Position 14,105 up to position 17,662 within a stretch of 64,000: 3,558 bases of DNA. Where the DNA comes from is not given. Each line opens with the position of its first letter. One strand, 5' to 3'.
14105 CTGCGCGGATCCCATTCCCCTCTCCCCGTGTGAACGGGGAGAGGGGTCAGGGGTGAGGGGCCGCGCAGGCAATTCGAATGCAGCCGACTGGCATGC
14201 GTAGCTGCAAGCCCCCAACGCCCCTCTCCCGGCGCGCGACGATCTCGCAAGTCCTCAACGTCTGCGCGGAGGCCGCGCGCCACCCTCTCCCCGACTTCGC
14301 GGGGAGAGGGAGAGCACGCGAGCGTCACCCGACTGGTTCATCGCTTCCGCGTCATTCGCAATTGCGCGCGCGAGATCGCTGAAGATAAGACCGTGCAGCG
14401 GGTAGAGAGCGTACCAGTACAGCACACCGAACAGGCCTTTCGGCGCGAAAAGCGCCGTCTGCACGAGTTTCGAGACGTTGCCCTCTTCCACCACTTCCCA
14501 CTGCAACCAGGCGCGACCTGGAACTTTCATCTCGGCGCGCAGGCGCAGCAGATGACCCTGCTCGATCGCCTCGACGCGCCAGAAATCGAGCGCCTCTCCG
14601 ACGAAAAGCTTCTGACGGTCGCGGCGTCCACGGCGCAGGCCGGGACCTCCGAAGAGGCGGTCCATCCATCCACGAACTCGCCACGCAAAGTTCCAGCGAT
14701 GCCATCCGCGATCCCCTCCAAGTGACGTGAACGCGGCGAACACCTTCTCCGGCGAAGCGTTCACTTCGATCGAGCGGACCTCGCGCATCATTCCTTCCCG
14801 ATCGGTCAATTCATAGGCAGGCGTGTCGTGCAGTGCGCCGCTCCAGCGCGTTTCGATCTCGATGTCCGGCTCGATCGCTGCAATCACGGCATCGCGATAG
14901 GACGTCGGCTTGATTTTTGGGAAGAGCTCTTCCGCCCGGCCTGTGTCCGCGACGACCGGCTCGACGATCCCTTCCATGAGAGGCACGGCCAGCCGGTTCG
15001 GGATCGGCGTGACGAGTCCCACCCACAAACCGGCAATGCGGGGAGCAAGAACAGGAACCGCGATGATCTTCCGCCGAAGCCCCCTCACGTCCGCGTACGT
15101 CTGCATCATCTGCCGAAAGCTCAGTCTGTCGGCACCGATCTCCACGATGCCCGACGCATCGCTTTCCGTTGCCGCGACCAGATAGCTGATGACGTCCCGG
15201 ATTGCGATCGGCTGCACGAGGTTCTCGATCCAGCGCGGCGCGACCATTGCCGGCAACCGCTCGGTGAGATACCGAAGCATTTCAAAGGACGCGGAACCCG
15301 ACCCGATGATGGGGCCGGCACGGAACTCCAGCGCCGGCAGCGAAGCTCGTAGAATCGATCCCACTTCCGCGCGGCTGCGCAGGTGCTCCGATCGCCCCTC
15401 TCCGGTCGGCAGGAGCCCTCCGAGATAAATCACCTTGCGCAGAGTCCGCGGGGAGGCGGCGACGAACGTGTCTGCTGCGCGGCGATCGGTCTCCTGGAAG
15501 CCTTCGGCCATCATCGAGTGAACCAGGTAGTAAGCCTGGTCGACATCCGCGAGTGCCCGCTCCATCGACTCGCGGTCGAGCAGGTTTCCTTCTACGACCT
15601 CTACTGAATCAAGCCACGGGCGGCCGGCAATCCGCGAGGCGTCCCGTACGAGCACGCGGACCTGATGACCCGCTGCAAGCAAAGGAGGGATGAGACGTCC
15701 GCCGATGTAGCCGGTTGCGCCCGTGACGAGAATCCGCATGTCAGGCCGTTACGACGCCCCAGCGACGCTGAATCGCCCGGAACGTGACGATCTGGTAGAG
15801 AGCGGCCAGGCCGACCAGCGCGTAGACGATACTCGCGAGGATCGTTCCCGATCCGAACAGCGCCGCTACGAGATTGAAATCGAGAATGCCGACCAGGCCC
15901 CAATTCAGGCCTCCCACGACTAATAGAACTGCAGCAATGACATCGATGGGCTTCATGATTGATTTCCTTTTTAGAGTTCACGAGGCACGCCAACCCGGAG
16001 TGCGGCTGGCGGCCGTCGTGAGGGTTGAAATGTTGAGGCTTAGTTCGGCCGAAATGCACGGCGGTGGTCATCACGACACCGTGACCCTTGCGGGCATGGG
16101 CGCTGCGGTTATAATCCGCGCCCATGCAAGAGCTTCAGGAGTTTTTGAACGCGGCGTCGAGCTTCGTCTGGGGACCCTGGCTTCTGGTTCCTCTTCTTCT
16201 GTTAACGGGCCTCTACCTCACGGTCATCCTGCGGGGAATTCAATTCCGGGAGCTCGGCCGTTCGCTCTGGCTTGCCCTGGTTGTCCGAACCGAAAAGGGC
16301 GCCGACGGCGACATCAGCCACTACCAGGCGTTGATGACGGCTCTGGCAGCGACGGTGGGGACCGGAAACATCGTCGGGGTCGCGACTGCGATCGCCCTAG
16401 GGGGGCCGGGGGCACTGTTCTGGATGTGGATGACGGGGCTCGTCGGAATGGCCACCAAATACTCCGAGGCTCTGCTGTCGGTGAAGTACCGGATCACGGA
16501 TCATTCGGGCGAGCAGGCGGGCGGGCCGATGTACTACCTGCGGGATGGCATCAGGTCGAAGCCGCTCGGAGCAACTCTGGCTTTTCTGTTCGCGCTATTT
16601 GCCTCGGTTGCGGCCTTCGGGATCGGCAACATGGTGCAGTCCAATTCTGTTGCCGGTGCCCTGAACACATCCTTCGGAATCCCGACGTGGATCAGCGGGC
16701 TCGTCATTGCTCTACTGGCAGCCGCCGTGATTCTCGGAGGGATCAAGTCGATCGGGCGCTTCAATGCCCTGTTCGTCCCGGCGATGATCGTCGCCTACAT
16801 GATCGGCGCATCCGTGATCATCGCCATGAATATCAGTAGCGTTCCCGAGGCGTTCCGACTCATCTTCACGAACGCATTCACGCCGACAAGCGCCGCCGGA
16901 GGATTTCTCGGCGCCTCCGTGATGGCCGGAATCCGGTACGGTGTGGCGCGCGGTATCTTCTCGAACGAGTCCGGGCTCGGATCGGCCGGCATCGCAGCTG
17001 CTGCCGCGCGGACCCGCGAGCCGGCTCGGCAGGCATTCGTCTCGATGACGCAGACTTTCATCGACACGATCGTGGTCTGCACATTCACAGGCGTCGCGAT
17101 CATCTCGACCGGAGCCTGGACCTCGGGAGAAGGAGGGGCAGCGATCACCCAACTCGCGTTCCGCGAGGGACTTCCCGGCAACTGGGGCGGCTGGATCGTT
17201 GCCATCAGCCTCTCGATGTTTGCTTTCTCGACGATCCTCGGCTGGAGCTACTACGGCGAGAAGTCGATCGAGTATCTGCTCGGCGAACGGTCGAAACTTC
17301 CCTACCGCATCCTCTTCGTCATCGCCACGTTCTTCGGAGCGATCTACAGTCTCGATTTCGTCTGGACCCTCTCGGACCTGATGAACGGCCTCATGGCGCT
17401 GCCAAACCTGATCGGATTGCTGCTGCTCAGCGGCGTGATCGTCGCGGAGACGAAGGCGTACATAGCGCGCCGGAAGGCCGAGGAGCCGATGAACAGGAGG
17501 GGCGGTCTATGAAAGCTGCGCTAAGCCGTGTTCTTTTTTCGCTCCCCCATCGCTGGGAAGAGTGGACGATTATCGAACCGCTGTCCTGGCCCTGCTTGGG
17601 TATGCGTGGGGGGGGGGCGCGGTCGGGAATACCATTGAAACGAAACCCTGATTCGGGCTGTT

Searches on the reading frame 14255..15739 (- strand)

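Call 48: search_protein_families(library=pfam, proteins=[window:14255-15739:-], max_evalue=0.00001)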
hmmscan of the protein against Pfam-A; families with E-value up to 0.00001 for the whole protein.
window:14255-15739:- (494 aa): 4 families
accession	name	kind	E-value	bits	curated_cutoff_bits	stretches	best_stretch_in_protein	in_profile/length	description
PF11066.14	DUF2867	-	4.7e-33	114.9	27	1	320-454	9-140/142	Protein of unknown function (DUF2867)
PF05368.20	NmrA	-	2e-13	51.1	27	1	2-74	4-78/298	NmrA-like family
PF13460.12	NAD_binding_10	-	2.3e-13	50.9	27.2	1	7-105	1-95/184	NAD(P)H-binding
PF01370.27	Epimerase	-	3.6e-10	40.1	20.9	1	3-92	1-88/240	NAD dependent epimerase/dehydratase family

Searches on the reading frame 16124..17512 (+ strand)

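Call 48: search_protein_families(library=pfam, proteins=[window:16124-17512:+], max_evalue=0.00001)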
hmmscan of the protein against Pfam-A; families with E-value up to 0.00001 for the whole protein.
window:16124-17512:+ (462 aa): 1 family
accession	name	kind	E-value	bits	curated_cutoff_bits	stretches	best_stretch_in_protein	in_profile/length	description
PF01235.23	Na_Ala_symp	-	3e-140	468.4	24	1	55-454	4-387/392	Sodium:alanine symporter family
